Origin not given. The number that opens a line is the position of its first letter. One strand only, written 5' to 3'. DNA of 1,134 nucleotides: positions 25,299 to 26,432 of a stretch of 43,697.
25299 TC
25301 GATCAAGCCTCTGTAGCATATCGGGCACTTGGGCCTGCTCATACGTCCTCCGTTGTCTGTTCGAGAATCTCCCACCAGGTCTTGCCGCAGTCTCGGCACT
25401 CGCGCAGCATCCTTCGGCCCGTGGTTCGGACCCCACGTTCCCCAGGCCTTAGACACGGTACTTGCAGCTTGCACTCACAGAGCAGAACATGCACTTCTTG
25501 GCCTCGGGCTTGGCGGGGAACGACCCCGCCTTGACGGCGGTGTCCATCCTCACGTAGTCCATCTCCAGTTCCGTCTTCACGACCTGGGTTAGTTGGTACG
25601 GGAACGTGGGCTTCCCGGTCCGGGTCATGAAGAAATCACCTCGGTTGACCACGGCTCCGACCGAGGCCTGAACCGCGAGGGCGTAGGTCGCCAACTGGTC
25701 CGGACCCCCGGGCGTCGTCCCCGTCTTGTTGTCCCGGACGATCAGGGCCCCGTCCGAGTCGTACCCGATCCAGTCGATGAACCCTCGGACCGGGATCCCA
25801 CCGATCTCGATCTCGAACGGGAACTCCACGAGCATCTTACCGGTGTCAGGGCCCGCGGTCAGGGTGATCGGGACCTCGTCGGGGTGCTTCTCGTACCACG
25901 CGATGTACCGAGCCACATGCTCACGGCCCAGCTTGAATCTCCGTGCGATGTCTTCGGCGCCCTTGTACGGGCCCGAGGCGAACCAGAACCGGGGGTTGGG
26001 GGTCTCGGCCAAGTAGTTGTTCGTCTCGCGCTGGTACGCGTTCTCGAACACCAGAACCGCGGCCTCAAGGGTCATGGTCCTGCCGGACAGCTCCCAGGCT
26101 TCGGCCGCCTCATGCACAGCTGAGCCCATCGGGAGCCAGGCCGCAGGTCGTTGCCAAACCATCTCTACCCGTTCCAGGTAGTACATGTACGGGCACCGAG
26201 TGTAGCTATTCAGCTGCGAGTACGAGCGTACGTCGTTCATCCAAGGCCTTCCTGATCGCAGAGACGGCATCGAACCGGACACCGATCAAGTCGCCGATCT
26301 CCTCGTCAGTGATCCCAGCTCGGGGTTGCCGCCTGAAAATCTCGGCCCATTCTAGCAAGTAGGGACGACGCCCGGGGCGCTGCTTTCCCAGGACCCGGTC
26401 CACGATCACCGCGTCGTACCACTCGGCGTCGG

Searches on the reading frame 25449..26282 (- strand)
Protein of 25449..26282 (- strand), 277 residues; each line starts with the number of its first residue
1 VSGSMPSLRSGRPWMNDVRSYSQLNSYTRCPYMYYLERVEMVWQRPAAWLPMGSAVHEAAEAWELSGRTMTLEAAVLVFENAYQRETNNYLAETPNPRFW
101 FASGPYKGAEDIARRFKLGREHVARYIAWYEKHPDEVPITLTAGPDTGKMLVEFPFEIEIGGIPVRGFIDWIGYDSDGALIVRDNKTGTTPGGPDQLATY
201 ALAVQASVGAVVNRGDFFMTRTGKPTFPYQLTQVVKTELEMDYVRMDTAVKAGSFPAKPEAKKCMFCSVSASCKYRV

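Call 8: search_protein_families(library=pfam, proteins=[window:25449-26282:-], max_evalue=0.01)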
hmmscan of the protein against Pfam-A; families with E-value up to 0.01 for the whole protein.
window:25449-26282:- (277 aa): 2 families
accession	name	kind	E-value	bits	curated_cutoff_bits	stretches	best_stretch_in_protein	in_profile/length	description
PF12705.13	PDDEXK_1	-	1.5e-21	77.9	22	1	20-274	3-247/247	PD-(D/E)XK nuclease superfamily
PF01930.23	Cas_Cas4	-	2.4e-05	24.9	22.7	0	166-274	53-159/160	Domain of unknown function DUF83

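Call 9: search_protein_families(library=phrogs, proteins=[window:25449-26282:-], max_evalue=0.01)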
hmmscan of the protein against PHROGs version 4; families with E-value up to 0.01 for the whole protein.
window:25449-26282:- (277 aa): 6 families
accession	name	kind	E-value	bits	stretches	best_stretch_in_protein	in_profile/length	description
phrog_69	-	DNA, RNA and nucleotide metabolism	5.5e-47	161.9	1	18-276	89-326/501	exonuclease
phrog_1870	-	DNA, RNA and nucleotide metabolism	2.2e-17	64.3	1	20-274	17-286/313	exonuclease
phrog_31737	-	DNA, RNA and nucleotide metabolism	1.2e-14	55.3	1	16-82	42-111/146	exonuclease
phrog_1218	-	DNA, RNA and nucleotide metabolism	4e-10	40.5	1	18-229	9-214/364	exonuclease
phrog_1706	-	DNA, RNA and nucleotide metabolism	3.1e-07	31.1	1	26-275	54-244/293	CRISPR/Cas system associated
phrog_33176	-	unknown function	0.002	17.9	0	151-221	225-303/380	-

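Call 15: find_related_loci(query=window:25449-26282:-, collection=viral_contigs, flank=10000)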
Query window:25449-26282:- (277 aa) in viral_contigs; peptide patterns used: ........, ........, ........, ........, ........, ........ (x = any residue, [..] = any of these).
23 stretches matched a pattern; 15 encode a relative of the query (tblastn E <= 1e-3); 15 distinct loci.
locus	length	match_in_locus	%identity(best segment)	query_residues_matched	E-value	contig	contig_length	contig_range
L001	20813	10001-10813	69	8-277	5e-127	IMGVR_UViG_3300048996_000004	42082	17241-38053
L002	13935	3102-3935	48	4-277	1e-81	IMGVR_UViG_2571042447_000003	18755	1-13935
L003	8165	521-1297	50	15-277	2e-81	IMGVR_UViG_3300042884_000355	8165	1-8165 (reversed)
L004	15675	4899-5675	50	15-277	5e-81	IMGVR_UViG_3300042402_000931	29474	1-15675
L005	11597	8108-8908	49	7-277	6e-80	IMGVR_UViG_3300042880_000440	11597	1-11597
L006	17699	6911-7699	49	8-275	2e-77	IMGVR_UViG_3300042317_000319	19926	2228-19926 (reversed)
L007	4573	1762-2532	49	19-275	6e-74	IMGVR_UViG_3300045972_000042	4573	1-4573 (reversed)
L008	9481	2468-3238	45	15-275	9e-74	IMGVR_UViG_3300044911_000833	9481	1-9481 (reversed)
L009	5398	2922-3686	46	19-277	3e-71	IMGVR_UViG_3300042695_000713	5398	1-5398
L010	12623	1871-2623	48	19-273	2e-71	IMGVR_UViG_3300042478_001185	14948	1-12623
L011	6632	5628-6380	48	19-273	2e-71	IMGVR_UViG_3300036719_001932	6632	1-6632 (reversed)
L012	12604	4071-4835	46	19-277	3e-71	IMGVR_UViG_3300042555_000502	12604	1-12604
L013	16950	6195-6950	47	19-276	6e-68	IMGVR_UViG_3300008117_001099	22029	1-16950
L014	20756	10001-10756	42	19-276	4e-63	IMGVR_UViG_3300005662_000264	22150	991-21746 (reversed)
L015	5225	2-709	44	38-277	7e-62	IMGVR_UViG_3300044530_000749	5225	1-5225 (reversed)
